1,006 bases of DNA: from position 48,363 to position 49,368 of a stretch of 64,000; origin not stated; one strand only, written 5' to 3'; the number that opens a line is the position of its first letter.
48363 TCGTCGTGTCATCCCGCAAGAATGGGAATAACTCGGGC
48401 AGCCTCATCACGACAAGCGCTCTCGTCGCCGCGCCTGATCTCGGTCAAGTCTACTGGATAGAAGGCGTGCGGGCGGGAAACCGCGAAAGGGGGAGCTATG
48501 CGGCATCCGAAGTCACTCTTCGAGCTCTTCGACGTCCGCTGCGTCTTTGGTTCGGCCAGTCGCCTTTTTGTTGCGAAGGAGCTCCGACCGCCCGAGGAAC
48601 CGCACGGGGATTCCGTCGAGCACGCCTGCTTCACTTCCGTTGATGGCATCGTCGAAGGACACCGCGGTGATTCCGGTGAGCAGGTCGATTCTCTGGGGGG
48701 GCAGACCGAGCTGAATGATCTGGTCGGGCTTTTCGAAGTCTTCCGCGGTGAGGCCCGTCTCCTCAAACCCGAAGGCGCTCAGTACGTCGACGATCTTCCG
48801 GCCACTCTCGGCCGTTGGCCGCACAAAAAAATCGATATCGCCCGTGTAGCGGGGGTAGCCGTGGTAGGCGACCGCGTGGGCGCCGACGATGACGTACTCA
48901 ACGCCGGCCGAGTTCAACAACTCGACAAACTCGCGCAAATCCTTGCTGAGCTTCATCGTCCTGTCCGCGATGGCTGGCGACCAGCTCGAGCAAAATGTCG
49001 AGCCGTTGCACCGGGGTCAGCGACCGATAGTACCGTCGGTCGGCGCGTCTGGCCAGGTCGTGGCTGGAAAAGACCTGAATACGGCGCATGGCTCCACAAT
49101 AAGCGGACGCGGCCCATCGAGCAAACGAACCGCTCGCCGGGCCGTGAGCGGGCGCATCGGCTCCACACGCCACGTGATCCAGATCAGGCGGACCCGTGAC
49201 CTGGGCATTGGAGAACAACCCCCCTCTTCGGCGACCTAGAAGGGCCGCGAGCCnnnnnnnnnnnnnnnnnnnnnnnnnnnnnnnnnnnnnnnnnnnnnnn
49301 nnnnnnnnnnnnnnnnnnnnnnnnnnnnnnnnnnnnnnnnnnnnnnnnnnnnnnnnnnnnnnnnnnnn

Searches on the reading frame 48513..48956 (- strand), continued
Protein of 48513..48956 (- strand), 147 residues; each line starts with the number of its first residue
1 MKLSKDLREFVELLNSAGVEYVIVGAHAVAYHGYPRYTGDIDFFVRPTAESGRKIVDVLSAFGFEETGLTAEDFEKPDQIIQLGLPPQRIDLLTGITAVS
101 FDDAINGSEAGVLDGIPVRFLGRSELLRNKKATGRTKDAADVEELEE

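Call 72: fold_search(model_id=the predicted structure, library=pdb)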
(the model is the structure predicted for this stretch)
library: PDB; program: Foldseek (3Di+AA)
matches with E <= 10: 248; with E <= 0.001: 9
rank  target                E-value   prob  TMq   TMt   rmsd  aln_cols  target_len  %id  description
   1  8an5_B                5.4e-05  1.00  0.70  0.57   4.1       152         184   18  MenAT1 toxin-antitoxin complex (rv0078a-rv0078b) from Mycobacterium tuberculosis H37Rv (released 2023-08-02)
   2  2ewr                  6.5e-05  1.00  0.65  0.62   4.8       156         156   16  Crystal structure of a putative nucleotidyltransferase (tm1012) from Thermotoga maritima at 1.60 A resolution (released 2005-12-06)
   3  2fcl                  1.2e-04  1.00  0.66  0.63   4.2       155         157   15  Crystal structure of a putative nucleotidyltransferase (tm1012) from Thermotoga maritima at 1.35 A resolution (released 2006-03-14)
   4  8rr5                  1.5e-04  1.00  0.62  0.53   6.8       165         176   16  MenT1 toxin (rv0078a) from Mycobacterium tuberculosis H37Rv, phosphorylated at T39 (released 2024-09-11)
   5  4hx0                  3.3e-04  1.00  0.61  0.57   6.5       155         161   17  Crystal structure of a putative nucleotidyltransferase (TM1012) from Thermotoga maritima at 1.87 A resolution (released 2013-09-11)
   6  4fo1_A                3.3e-04  1.00  0.56  0.52   6.2       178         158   13  Crystal structure of lincosamide antibiotic adenylyltransferase LnuA, apo (released 2012-07-04)
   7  8an5_A                3.9e-04  1.00  0.68  0.53   6.1       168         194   15  MenAT1 toxin-antitoxin complex (rv0078a-rv0078b) from Mycobacterium tuberculosis H37Rv (released 2023-08-02)
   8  8an4_B                7.1e-04  1.00  0.71  0.57   3.9       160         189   19  MenT1 toxin (rv0078a) from Mycobacterium tuberculosis H37Rv (released 2023-08-02)
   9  8an4_A                8.5e-04  1.00  0.66  0.51   4.9       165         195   17  MenT1 toxin (rv0078a) from Mycobacterium tuberculosis H37Rv (released 2023-08-02)
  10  5uvd                  1.0e-03  1.00  0.51  0.37   8.7       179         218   15  Crystal structure of an antigenic nucleotidyltransferase-like protein from Paracoccidioides brasiliensis (released 2018-01-31)
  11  5kqj_MODEL_1_A        1.8e-03  1.00  0.61  0.50   5.4       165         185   13  Solution Structure of Antibiotic-Resistance Factor ANT(2'')-Ia Reveals Substrate-Regulated Conformation Dynami (released 2017-07-12)
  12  5cfu                  3.0e-03  1.00  0.57  0.49   6.1       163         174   15  Crystal Structure of ANT(2")-Ia in complex with adenylyl-2"-tobramycin (released 2016-07-20)
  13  4wqk                  3.3e-03  1.00  0.56  0.49   5.8       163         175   15  Crystal structure of aminoglycoside nucleotidylyltransferase ANT(2")-Ia, apo form (released 2014-11-12)
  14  5cfs                  6.1e-03  1.00  0.56  0.48   5.9       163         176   15  Crystal Structure of ANT(2")-Ia in complex with AMPCPP and tobramycin (released 2016-03-16)
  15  4xje                  1.3e-02  1.00  0.57  0.49   6.0       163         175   15  CRYSTAL STRUCTURE OF ANT(2") IN COMPLEX WITH AMP AND TOBRAMYCIN (released 2016-01-20)
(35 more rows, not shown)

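Call 76: find_homologous_proteins(query=L020:2718-3242:+, max_evalue=1e-20)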
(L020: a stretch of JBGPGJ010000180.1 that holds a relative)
Query L020:2718-3242:+ (174 aa): 198 proteins with E <= 1e-20 among 899 candidates; the best 120 are listed.
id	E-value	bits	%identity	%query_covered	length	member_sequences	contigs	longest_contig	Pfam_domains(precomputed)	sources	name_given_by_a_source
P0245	5.9e-109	380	99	100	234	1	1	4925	-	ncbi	-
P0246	8.4e-96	337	86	100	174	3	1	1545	-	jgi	jgi:hypothetical protein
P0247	2.9e-93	329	84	99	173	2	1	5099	-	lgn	-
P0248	2.8e-92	325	83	99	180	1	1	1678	-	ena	-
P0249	3.4e-91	322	82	99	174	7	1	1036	-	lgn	-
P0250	4.6e-91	321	82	100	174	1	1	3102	-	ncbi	-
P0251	1.7e-90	320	79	100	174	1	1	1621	-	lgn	-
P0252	2.2e-90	319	81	100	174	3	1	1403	-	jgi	jgi:hypothetical protein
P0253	2.3e-90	319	80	100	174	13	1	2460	-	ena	-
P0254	3.3e-90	319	82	99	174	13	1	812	-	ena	-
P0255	4.1e-90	318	80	100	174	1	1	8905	-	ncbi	-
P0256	7.8e-90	317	80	100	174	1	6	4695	-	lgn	-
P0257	3.9e-89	315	80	99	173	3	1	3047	-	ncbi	-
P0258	3.9e-89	315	82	99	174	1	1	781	-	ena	-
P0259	8.9e-89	314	80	99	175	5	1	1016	-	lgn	-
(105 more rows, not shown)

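Call 77: find_encoding_contigs(protein=P0247, flank=3000, max_places=2)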
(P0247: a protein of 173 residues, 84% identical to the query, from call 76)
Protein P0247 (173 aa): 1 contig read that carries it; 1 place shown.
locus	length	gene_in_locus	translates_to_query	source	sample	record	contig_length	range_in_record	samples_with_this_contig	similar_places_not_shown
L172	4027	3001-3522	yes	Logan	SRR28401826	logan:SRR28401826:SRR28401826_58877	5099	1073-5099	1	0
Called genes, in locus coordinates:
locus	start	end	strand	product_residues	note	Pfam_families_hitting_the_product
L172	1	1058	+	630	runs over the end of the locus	PF02810:SEC-C, PF13428:TPR_14 (faint), PF14559:TPR_19 (faint)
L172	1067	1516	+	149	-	PF03682:UPF0158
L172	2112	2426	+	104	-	PF03992:ABM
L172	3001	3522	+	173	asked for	-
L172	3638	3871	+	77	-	PF04994:TfoX_C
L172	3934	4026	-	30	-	?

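Call 78: find_encoding_contigs(protein=P0255, flank=3000, max_places=2)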
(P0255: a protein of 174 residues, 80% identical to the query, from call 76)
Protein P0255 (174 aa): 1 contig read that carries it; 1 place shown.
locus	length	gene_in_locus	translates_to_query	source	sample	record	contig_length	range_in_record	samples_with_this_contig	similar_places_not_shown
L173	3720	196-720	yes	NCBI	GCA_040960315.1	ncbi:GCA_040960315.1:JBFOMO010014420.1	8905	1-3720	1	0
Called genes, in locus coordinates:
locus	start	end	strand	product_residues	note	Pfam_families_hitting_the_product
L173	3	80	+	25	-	?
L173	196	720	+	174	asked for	-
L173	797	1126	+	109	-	-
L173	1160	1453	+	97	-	-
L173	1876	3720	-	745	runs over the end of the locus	PF14457:Prok-E2_A, PF00899:ThiF (weak), PF14464:Prok-JAB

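Call 80: find_related_loci(query=A2, collection=viral_contigs, flank=3000)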
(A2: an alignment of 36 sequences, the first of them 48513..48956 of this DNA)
Query A2 (147 aa) in viral_contigs; peptide patterns used: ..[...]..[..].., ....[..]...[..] (x = any residue, [..] = any of these).
12 stretches matched a pattern, but none encodes a relative of the query by tblastn (E <= 1e-3).

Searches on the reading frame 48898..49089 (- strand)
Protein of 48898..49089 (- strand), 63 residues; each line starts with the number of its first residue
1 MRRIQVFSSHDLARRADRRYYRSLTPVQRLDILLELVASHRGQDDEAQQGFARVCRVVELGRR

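Call 39: list_cluster_members(proteins=[P0001, P0121, window:48898-49089:-, window:47781-48374:-, window:50720-51364:+])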
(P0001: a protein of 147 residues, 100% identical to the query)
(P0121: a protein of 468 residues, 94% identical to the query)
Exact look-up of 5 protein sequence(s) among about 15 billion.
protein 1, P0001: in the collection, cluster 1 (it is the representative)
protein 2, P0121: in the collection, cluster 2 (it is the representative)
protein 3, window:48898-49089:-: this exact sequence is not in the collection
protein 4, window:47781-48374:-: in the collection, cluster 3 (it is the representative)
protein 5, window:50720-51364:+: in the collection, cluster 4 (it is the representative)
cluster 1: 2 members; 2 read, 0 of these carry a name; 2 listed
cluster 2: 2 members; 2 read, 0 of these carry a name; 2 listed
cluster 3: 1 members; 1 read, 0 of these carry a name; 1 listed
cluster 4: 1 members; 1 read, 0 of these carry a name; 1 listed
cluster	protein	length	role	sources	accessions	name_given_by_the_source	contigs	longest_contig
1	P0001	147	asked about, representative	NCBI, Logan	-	-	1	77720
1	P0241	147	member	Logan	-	-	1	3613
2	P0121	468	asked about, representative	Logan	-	-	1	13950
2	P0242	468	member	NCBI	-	-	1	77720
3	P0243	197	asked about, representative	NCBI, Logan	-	-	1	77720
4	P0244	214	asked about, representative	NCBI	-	-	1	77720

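Call 52: search_solved_structures(query=A3, max_evalue=10, show_alignments=2)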
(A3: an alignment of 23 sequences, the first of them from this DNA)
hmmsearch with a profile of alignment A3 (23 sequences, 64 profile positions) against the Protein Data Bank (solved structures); distinct sequences matched with E-value up to 10: 5.
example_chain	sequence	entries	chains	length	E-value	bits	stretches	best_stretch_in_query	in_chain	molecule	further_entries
7arc_E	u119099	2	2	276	0.34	14.2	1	20-46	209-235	24 kDa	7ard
2w3x_A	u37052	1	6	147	0.82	13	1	16-45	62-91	CALE7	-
9edr_D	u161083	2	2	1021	1.4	12.3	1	21-46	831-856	Chromosome instability protein 1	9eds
9edt_D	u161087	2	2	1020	1.4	12.3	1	21-46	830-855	Chromosome instability protein 1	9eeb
1o6a_A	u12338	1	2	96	1.8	11.9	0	27-57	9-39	putative flagellar motor switch protein FliN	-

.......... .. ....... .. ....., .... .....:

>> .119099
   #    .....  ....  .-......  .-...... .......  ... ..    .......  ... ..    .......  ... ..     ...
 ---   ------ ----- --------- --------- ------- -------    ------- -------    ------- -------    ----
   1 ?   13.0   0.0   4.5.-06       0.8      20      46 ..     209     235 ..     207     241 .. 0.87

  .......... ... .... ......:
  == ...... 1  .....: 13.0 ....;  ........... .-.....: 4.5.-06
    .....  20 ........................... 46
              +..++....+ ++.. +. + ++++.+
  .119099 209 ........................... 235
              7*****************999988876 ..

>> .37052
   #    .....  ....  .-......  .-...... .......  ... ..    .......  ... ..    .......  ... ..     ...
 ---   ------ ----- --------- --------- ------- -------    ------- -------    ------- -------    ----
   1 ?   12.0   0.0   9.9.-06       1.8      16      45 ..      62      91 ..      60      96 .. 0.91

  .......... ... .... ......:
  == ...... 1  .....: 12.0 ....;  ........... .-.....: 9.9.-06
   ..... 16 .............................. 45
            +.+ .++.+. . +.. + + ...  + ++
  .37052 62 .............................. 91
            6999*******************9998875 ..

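Call 53: search_protein_families(library=pfam, alignment_id=A3, max_evalue=1)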
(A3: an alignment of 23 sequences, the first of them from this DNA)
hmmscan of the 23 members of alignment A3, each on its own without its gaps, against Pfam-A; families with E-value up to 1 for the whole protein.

A. member 1, seq(63 aa): 2 families
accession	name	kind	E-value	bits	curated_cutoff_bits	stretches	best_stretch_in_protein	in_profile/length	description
PF15612.11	WHIM1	-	0.035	14.1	19.1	1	19-37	14-32/46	WSTF, HB1, Itc1p, MBD9 motif 1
PF19976.4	GAAD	-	0.041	14.3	23.6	1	19-50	8-38/62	GTPase-associated adaptor domain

B. families by the number of members that match (of 23 scanned): 12 families
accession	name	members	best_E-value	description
PF15612.11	WHIM1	13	0.0021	WSTF, HB1, Itc1p, MBD9 motif 1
PF19976.4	GAAD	6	0.041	GTPase-associated adaptor domain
PF13376.11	OmdA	4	0.012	Bacteriocin-protection, YdeI or OmpD-Associated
PF25212.1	HVO_A0114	3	0.0019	HVO_A0114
PF25479.1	Vts1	3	0.011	RNA-binding protein vts1-like domain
PF20304.3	Sp-CxC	1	0.0041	Small protein from certain CxC ATPase-based DNA modification systems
PF16344.10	FecR_C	1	0.065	FecR, C-terminal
PF11644.13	DUF3256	1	0.069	Protein of unknown function (DUF3256)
PF07813.17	LTXXQ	1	0.078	LTXXQ motif family protein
PF19826.4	DUF6307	1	0.23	Family of unknown function (DUF6307)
PF09720.15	Unstab_antitox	1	0.43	Putative addiction module component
PF21826.1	DUF6887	1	0.67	Family of unknown function (DUF6887)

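Call 75: predict_structure(protein=window:48898-49089:-)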
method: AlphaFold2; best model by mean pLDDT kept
length: 63 residues; sequences in the alignment: 1
mean_pLDDT: 66.8   pTM: 0.41
mean pLDDT of the five models: 66.8, 60.1, 59.0, 58.6, 58.5
residues with pLDDT >= 90: 0; 70-90: 33; 50-70: 24; < 50: 6
segments of 3 or more residues with pLDDT < 50: 1-5
pLDDT, mean of each block of 10 residues (from residue 1): 48 63 78 73 66 74 64
secondary structure, 60 per line:
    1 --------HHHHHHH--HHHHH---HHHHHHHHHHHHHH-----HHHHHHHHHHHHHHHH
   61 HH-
elements in order: H9-15 H18-22 H26-39 H45-62

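Call 86: search_protein_representatives(protein=window:48898-49089:-)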
Query: 63 residues. Proteins with E-value up to 0.001 (for the whole library): 229; up to 1e-10: 14; up to 1e-30: 0. The best 150 are listed.
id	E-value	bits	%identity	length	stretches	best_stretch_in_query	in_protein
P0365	3.5e-14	67.8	60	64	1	2-63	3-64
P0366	1.6e-12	62.6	64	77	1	7-63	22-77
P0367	1.6e-12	62.6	63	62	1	2-60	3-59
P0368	2.3e-12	62.1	29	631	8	7-44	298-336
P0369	2.6e-12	62.0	56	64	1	2-62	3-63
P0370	5.4e-12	61.0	58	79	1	4-61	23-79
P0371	8.0e-12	60.4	58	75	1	2-62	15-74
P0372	9.5e-12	60.2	56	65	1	2-63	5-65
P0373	2.0e-11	59.1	53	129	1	2-61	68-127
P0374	3.1e-11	58.6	57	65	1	4-63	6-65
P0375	3.9e-11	58.3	57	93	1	4-63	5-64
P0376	5.1e-11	57.9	55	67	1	2-61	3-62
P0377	6.5e-11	57.6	49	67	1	2-62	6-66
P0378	9.0e-11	57.1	56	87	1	5-61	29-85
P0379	1.3e-10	56.6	38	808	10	17-44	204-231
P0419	8.0e-08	47.9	53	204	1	4-62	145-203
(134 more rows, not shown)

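Call 87: search_protein_families(library=pfam, proteins=[P0368, P0379, P0419], max_evalue=0.01)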
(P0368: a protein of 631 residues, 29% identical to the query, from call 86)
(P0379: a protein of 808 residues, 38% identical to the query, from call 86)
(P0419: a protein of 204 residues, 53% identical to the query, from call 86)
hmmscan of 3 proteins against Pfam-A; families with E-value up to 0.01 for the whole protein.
P0368 (631 aa): 6 families
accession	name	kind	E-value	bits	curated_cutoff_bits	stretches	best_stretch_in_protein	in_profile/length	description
PF17000.10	Asp5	-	6.2e-09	36.4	25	0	5-56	11-60/71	Accessory secretory protein Sec, Asp5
PF14320.11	Paramyxo_PNT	-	8.3e-07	28.9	27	0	29-89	18-80/311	Phosphoprotein P region PNT disordered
PF16794.11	fn3_4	-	1e-06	29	27.1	0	293-333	36-76/103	Fibronectin-III type domain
PF19368.5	AraR_C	-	1.5e-05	25.6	23.8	0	167-202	43-78/82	AraR C-terminal winged HTH domain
PF17375.8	DUF5397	-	0.00018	21.6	26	0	50-64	37-51/64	Family of unknown function (DUF5397)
PF03371.20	PRP38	-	0.0015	18.8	22.4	0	27-56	14-43/173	PRP38 family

P0379 (808 aa): 7 families
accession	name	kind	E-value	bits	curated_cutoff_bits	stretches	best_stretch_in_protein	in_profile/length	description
PF10171.14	Tim29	-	1.4e-11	44.7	25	0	727-774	21-68/169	Translocase of the Inner Mitochondrial membrane 29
PF13316.11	DUF4087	-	1.6e-11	44.8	25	0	572-621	35-84/97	Protein of unknown function (DUF4087)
PF12376.13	DUF3654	-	1.3e-10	42.1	25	0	738-765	82-109/138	Protein of unknown function (DUF3654)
PF21619.2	DUF6855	-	4.2e-05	23.8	27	0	194-249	29-84/132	Family of unknown function (DUF6855)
PF12502.13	DUF3710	-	0.00069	19.8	25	0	417-461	28-72/177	Protein of unknown function (DUF3710)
PF22879.1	AIPR_N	-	0.0038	17.7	28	0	341-382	104-145/151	Abortive infection phage resistance protein N-terminal domain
PF10448.14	POC3_POC4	-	0.0093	16.4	22.1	0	625-671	19-65/142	20S proteasome chaperone assembly proteins 3 and 4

P0419 (204 aa): 0 families

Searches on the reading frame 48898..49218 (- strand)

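Call 3: search_protein_families(library=pfam, proteins=[window:48898-49218:-], max_evalue=1)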
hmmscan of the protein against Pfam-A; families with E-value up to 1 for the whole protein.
window:48898-49218:- (106 aa): 2 families
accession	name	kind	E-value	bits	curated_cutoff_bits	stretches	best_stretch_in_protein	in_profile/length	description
PF15612.11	WHIM1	-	0.087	12.9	19.1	1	62-80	14-32/46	WSTF, HB1, Itc1p, MBD9 motif 1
PF19976.4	GAAD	-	0.13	12.7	23.6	1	62-93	8-38/62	GTPase-associated adaptor domain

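Call 6: search_protein_families(library=ncbifam, proteins=[window:48898-49218:-], max_evalue=1)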
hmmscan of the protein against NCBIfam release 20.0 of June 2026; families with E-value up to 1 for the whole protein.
window:48898-49218:- (106 aa): 0 families

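Call 7: search_protein_families(library=padloc, proteins=[window:48898-49218:-], max_evalue=1)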
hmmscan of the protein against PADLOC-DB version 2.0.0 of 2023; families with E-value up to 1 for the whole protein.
window:48898-49218:- (106 aa): 0 families
